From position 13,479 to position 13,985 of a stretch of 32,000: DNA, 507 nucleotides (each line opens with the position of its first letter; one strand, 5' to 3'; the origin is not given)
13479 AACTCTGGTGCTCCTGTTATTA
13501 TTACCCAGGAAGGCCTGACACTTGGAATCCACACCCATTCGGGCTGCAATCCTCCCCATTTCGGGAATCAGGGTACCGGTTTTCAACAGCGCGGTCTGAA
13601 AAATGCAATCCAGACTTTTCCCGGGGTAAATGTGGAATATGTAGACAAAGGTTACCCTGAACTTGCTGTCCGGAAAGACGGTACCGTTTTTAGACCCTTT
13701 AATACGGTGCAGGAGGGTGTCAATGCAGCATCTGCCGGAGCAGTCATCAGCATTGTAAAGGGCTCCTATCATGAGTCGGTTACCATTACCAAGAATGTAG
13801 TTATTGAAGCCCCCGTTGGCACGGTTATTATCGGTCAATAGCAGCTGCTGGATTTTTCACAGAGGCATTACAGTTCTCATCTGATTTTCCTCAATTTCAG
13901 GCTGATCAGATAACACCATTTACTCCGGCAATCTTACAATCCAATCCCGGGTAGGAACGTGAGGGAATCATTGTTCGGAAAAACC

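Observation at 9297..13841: Secreted three-gene module: collagen-repeat fibre protein, pro-astacin and trypsin-fold protease, possibly a bacterial 'procollagen plus processing protease' unit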

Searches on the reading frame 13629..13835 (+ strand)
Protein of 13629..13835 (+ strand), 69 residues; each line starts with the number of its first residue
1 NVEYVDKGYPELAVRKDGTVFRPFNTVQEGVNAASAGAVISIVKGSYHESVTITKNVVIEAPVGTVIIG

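Call 104: find_homologous_proteins(query=A5, max_evalue=0.001)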
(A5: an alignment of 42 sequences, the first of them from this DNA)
Query A5 (42 sequences) (69 aa, profile of the alignment): 6 proteins with E <= 0.001 among 342 candidates.
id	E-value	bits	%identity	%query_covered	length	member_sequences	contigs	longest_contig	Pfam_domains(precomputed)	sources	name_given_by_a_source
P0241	4.4e-20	89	65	96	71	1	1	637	-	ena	-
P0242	2.2e-19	87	75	99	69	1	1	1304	-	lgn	-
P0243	8.3e-10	56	43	87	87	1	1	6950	-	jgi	jgi:hypothetical protein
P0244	6.7e-8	50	25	88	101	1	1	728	-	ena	-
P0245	6.1e-7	47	-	-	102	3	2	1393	-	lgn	-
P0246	1.7e-6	46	54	19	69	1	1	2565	-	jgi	jgi:hypothetical protein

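Call 122: search_solved_structures(query=A5, max_evalue=1, show_alignments=3)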
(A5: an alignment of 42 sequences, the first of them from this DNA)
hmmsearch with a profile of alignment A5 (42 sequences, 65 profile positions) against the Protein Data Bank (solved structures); distinct sequences matched with E-value up to 1: 23.
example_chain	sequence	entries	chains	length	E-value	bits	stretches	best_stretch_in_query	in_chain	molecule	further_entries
3vst_A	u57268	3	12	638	6.4e-06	29.4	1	2-61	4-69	Xylosidase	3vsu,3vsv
8fqc_P1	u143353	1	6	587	8.8e-06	28.9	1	10-62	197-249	Tail Spike protein, gp124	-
2nsp_A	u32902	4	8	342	3.5e-05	27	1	20-52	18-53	Pectinesterase A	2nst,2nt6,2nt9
2ntb_A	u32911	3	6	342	3.6e-05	27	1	20-52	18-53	Pectinesterase A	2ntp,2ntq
1qjv_A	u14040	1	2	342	3.6e-05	27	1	20-52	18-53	PECTIN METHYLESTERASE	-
9rkv_M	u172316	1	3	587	4.4e-05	26.7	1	10-65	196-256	Putative tail fiber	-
5gkd_A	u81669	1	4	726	0.0005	23.3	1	21-64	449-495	AlyGC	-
5gkq_A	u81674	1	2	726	0.0005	23.3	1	21-64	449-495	AlyGC mutant - R241A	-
8tne_A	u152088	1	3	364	0.00066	22.9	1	20-51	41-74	Pectinesterase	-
1xg2_A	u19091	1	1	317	0.0052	20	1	20-52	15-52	Pectinesterase 1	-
7dmk_A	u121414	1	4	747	0.0072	19.6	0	21-64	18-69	BcAlyPL6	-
1ru4_A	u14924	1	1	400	0.011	19.1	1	2-55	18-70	Pectate lyase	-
1gq8_A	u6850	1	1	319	0.014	18.7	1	20-50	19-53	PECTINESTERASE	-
5olq_A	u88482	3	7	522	0.017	18.4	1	2-43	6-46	Rhamnogalacturonan lyase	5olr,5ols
7o7t_A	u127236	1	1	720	0.039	17.3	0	23-64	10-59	Poly(Beta-D-mannuronate) lyase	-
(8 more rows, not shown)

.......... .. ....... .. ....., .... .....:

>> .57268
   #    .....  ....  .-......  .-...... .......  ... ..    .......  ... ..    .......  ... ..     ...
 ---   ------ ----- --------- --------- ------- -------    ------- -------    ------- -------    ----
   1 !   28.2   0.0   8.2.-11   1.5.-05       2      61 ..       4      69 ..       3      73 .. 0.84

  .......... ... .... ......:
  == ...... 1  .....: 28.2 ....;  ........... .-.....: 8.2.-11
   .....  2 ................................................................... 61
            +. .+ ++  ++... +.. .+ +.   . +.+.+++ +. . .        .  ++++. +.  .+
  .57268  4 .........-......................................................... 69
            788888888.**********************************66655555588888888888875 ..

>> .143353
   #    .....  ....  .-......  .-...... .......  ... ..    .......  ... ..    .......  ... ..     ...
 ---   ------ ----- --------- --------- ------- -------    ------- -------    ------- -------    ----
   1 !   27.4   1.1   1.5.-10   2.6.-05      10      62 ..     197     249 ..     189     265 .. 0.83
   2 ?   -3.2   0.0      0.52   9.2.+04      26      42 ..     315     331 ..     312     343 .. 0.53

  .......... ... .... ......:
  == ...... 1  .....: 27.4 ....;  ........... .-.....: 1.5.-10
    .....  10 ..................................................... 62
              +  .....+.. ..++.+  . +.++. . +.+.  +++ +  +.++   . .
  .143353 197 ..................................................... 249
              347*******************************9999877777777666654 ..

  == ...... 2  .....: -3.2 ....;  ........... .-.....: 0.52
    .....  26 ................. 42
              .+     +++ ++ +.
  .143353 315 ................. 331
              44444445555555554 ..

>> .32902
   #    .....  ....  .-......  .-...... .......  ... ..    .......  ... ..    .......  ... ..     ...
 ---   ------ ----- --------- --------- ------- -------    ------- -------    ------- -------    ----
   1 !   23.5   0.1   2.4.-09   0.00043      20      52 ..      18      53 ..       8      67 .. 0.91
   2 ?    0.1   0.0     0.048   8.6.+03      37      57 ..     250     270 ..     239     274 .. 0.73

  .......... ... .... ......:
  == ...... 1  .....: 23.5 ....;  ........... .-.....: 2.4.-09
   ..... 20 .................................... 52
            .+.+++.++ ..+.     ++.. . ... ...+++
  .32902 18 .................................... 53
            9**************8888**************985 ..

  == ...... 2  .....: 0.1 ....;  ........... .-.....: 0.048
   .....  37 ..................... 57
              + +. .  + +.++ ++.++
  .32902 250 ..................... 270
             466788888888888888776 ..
